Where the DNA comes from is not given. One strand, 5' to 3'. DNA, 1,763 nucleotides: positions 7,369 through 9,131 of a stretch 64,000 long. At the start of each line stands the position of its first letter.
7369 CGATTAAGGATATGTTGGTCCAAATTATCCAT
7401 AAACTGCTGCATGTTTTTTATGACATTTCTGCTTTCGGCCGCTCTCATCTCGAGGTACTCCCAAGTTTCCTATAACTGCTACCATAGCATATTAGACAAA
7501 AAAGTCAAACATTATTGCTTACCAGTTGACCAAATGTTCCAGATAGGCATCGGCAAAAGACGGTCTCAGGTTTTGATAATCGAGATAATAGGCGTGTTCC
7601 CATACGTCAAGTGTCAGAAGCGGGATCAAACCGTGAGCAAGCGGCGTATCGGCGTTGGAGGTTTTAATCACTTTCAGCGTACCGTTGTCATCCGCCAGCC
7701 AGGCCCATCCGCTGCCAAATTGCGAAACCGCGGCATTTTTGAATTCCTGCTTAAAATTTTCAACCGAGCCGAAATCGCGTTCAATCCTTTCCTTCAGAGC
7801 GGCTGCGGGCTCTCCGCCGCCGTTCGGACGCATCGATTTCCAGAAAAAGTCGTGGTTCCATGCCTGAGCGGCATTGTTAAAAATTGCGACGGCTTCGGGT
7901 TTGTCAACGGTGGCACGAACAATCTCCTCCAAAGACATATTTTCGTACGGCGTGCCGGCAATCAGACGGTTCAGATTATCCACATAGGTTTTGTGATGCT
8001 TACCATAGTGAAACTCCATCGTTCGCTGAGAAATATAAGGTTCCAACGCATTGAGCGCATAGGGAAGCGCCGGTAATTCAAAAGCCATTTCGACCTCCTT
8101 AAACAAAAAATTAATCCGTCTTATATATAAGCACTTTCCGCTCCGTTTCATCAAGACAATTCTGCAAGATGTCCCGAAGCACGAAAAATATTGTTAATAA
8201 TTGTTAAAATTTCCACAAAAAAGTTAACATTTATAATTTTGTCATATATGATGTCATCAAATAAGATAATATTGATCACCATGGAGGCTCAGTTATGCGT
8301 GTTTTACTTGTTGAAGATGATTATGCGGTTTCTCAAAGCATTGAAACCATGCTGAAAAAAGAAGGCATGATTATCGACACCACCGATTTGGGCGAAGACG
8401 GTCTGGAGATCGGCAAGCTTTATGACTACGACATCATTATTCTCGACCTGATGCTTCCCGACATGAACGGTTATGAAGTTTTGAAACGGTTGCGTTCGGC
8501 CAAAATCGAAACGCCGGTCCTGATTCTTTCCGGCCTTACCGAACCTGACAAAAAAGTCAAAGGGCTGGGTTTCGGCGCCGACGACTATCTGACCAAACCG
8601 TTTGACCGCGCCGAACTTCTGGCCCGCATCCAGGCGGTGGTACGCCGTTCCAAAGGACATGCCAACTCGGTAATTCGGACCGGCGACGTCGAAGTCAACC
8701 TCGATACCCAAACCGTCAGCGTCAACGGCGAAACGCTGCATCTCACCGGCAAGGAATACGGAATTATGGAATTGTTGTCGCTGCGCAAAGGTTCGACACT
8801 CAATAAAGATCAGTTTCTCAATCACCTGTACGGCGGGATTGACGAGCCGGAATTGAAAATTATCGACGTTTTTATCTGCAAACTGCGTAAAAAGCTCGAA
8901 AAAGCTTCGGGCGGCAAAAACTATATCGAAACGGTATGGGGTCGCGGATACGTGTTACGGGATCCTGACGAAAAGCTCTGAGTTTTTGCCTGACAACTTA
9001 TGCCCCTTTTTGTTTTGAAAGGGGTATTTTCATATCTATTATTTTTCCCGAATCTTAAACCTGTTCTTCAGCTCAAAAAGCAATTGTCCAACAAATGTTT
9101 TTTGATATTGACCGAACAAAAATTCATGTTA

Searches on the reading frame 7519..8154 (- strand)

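Call 48: search_protein_families(library=pfam, proteins=[window:7519-8154:-], max_evalue=0.0001)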
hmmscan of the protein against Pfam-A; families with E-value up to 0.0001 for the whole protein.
window:7519-8154:- (211 aa): 2 families
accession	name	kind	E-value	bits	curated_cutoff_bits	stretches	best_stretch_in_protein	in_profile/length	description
PF02777.23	Sod_Fe_C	-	1.9e-35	121.4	20.9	1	117-211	2-96/102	Iron/manganese superoxide dismutases, C-terminal domain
PF00081.27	Sod_Fe_N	-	2.2e-31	108.6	27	1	25-108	2-81/82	Iron/manganese superoxide dismutases, alpha-hairpin domain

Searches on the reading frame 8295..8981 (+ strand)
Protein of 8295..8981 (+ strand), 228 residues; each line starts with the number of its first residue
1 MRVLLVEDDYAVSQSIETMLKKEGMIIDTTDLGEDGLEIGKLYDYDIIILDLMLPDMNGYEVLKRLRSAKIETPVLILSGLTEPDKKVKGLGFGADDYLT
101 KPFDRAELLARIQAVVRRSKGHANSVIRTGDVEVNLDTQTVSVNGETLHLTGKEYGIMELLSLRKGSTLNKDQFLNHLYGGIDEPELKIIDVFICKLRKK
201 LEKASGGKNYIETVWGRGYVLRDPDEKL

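Call 48: search_protein_families(library=pfam, proteins=[window:8295-8981:+], max_evalue=0.0001)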
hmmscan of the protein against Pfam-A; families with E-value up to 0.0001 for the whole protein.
window:8295-8981:+ (228 aa): 2 families
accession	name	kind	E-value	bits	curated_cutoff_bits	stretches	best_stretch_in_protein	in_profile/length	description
PF00072.30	Response_reg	-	2.3e-29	102.2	30.2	1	3-113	1-111/111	Response regulator receiver domain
PF00486.34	Trans_reg_C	-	3.6e-20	72.2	26.2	1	145-221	1-77/77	Transcriptional regulatory protein, C terminal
